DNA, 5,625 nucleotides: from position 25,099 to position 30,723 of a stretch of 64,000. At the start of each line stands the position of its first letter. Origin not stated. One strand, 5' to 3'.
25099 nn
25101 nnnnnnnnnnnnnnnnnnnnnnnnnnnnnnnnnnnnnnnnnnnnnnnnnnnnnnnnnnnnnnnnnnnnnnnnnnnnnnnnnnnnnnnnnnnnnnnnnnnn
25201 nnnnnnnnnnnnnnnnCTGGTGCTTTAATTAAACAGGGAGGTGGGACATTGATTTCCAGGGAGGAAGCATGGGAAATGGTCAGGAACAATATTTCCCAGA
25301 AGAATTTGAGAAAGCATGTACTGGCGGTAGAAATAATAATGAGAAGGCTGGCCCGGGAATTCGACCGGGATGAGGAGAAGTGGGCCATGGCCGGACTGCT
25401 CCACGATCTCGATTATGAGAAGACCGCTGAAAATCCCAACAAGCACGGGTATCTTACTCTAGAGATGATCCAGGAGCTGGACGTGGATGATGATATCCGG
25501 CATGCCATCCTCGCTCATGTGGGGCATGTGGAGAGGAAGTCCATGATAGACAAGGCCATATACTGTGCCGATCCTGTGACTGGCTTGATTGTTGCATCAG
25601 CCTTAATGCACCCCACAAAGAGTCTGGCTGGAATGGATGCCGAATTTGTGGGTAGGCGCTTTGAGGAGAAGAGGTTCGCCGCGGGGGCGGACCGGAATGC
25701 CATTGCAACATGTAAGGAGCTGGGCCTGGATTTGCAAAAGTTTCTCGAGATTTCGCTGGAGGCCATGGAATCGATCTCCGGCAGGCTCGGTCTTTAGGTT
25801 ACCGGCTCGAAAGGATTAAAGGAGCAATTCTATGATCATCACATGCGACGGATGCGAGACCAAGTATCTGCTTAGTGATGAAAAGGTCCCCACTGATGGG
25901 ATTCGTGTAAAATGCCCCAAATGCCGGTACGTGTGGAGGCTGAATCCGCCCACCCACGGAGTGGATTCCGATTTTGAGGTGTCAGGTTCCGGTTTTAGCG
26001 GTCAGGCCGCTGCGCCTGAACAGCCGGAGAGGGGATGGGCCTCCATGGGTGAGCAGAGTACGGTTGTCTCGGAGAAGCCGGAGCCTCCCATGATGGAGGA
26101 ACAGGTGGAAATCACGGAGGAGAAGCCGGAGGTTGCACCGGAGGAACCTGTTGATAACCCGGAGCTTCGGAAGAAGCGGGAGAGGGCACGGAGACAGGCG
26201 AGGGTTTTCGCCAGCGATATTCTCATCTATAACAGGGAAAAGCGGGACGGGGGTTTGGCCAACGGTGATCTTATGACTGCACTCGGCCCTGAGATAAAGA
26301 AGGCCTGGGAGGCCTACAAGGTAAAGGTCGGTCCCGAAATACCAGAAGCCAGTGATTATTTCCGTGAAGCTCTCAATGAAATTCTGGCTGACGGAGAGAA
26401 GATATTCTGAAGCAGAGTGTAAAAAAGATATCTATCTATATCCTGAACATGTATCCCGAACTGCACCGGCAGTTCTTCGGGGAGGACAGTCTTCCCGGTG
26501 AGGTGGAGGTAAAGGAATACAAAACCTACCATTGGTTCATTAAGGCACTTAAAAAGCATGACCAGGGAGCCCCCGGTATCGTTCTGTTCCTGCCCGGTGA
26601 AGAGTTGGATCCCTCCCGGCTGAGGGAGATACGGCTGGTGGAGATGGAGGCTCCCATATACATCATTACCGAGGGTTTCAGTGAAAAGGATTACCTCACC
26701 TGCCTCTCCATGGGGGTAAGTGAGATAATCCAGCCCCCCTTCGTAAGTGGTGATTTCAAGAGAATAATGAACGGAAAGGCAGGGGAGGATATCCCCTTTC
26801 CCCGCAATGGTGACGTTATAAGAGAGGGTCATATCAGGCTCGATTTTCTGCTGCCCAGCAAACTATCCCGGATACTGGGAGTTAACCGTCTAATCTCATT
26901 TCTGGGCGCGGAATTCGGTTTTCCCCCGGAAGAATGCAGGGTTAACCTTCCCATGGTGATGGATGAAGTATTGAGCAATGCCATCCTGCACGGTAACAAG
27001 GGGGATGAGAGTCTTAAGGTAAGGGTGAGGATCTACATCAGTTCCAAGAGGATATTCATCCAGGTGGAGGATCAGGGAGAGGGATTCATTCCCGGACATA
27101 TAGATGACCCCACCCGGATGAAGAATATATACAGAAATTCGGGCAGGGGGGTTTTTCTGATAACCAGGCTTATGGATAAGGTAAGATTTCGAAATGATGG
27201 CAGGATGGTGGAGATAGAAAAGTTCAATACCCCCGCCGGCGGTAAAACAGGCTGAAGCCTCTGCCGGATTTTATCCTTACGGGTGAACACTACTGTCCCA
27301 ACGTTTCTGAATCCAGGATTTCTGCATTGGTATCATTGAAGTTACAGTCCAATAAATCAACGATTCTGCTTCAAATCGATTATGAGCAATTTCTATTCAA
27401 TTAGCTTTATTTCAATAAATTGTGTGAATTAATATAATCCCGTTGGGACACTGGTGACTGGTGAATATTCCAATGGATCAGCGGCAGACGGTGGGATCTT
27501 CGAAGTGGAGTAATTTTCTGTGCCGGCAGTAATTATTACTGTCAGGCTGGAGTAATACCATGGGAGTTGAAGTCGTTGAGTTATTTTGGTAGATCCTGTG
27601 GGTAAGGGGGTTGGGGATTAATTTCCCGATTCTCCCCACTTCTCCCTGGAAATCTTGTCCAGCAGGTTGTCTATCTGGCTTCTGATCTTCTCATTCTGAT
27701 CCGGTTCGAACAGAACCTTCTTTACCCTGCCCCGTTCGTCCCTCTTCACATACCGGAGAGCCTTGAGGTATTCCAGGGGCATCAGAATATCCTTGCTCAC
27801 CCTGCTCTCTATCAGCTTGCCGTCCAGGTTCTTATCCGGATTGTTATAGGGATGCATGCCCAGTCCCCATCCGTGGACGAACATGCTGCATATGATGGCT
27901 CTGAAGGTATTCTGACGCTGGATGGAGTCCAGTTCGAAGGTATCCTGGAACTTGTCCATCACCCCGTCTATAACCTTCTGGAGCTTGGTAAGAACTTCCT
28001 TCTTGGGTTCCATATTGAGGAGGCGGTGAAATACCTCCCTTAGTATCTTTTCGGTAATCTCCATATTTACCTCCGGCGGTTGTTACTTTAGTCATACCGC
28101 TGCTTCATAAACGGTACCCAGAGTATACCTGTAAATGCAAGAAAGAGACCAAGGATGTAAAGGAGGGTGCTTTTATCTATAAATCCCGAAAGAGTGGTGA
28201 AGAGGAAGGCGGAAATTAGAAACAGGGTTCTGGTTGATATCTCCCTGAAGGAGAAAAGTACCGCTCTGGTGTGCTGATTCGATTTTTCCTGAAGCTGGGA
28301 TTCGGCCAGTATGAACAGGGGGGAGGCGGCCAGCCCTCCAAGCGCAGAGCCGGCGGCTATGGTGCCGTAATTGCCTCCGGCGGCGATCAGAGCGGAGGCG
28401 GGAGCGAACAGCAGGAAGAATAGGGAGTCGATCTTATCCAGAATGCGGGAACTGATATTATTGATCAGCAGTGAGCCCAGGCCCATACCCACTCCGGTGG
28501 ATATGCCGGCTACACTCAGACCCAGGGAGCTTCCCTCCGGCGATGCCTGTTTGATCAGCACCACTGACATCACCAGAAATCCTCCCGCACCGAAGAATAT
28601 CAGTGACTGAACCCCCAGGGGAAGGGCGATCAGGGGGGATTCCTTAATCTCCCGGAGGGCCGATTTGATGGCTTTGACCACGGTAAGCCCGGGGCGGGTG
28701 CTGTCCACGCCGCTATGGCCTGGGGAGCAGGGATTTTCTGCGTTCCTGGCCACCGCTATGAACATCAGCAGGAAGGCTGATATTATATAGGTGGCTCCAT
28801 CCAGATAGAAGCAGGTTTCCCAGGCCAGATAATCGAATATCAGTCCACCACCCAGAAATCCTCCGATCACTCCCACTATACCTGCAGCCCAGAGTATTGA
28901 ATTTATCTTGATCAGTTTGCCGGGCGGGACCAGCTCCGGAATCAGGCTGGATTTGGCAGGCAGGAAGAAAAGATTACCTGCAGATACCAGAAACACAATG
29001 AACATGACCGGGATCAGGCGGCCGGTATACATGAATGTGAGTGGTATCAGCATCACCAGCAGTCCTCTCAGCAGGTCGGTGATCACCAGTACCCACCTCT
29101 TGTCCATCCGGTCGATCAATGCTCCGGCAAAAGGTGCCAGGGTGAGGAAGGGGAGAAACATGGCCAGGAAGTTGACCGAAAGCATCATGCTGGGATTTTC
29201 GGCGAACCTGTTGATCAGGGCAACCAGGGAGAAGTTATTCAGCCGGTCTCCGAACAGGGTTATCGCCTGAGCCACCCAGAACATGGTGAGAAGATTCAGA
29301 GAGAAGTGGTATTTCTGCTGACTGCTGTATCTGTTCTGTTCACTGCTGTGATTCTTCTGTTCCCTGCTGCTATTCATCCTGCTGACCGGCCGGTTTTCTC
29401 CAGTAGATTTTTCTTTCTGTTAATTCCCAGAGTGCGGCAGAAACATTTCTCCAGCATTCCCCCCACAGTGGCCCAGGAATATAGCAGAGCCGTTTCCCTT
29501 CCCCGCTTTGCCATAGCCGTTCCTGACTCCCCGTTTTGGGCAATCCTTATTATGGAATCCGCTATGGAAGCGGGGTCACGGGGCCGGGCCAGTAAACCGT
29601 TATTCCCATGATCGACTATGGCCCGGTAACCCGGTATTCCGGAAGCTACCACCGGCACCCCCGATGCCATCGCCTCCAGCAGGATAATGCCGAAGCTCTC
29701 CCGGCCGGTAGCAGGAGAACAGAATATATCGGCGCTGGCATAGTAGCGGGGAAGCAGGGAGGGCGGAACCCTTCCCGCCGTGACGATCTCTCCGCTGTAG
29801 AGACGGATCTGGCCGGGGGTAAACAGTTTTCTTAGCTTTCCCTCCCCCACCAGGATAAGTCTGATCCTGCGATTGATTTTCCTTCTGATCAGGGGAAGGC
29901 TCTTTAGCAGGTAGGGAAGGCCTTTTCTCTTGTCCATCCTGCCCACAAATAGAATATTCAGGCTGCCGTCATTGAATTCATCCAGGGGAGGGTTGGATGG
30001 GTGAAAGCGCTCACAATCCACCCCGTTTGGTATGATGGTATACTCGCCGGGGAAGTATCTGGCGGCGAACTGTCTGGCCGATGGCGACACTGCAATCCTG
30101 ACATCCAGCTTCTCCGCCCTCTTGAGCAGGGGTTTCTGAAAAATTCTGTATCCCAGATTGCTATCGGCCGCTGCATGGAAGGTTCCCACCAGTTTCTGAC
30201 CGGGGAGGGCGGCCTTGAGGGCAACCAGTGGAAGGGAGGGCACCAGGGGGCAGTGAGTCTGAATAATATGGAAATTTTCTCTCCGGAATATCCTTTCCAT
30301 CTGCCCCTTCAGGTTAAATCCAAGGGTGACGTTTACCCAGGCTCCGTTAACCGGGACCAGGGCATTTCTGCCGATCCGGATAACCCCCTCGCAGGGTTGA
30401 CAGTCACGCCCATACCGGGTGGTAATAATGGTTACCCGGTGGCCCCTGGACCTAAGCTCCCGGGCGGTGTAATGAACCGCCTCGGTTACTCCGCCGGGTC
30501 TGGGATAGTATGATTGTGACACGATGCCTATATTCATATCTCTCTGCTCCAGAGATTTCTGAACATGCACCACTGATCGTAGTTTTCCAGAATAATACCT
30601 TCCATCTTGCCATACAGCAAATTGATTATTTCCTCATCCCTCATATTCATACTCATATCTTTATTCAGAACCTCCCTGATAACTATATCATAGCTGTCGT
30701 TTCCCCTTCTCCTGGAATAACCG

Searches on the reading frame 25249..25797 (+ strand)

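Call 78: search_protein_families(library=pfam, proteins=[window:25249-25797:+], max_evalue=1e-8)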
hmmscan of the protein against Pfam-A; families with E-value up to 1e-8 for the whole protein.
window:25249-25797:+ (182 aa): 1 family
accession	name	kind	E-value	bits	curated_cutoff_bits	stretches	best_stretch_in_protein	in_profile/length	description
PF01966.28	HD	-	5.6e-11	43.2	22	1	22-97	3-92/116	HD domain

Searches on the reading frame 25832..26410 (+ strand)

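Call 78: search_protein_families(library=pfam, proteins=[window:25832-26410:+], max_evalue=1e-8)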
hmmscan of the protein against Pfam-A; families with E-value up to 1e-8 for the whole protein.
window:25832-26410:+ (192 aa): 1 family
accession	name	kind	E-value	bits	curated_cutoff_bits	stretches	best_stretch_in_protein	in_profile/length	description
PF13717.11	Zn_ribbon_4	-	4.6e-14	52.5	30.3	1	1-36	1-36/36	zinc-ribbon domain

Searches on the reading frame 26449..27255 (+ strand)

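Call 78: search_protein_families(library=pfam, proteins=[window:26449-27255:+], max_evalue=1e-8)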
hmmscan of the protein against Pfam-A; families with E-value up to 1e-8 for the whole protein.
window:26449-27255:+ (268 aa): 1 family
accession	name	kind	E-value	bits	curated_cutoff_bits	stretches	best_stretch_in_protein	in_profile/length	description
PF13581.12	HATPase_c_2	-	1.2e-17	64.5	27.4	1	155-256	21-125/127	Histidine kinase-like ATPase domain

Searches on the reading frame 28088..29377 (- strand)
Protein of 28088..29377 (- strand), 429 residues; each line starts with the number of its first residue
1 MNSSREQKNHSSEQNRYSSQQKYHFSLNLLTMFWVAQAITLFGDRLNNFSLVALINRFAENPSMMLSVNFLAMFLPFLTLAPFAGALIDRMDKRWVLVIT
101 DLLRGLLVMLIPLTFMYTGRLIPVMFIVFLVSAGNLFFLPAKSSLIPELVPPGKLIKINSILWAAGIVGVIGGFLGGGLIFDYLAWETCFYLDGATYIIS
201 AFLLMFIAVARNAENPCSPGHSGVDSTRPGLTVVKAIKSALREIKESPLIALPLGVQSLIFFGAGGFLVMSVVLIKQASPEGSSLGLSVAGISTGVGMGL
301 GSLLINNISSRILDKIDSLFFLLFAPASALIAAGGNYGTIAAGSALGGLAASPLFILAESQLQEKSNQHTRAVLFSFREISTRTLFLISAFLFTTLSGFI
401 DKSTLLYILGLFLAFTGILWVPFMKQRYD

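Call 31: search_protein_families(library=pfam, proteins=[window:28088-29377:-], max_evalue=0.001)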
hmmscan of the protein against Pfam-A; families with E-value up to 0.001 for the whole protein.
window:28088-29377:- (429 aa): 2 families
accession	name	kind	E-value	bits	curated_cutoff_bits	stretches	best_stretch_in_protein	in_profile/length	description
PF07690.21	MFS_1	-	2.7e-22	79.6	33.4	1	34-334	2-283/347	Major Facilitator Superfamily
PF05977.19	MFS_3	-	3.3e-07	29.6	27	1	28-312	10-281/524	Transmembrane secretion effector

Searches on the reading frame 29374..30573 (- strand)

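Call 31: search_protein_families(library=pfam, proteins=[window:29374-30573:-], max_evalue=0.001)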
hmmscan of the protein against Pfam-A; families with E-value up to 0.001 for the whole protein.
window:29374-30573:- (399 aa): 6 families
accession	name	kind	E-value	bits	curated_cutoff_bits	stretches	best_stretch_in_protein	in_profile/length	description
PF00534.26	Glycos_transf_1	-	9.3e-35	120.1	26.4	1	200-360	11-171/172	Glycosyl transferases group 1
PF13692.12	Glyco_trans_1_4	-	1.2e-34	120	27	1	206-347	3-142/142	Glycosyl transferases group 1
PF13439.12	Glyco_transf_4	-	1.6e-24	87.3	28.5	1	26-189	1-170/170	Glycosyltransferase Family 4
PF13579.12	Glyco_trans_4_4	-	8.8e-15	55.8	29.7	1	27-184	1-158/158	Glycosyl transferase 4-like domain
PF13524.12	Glyco_trans_1_2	-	2.6e-06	27.9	25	1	237-363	15-130/144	Glycosyl transferase-like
PF20706.3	GT4-conflict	-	6e-05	22.6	26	1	178-317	174-317/385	Family 4 Glycosyltransferase in conflict systems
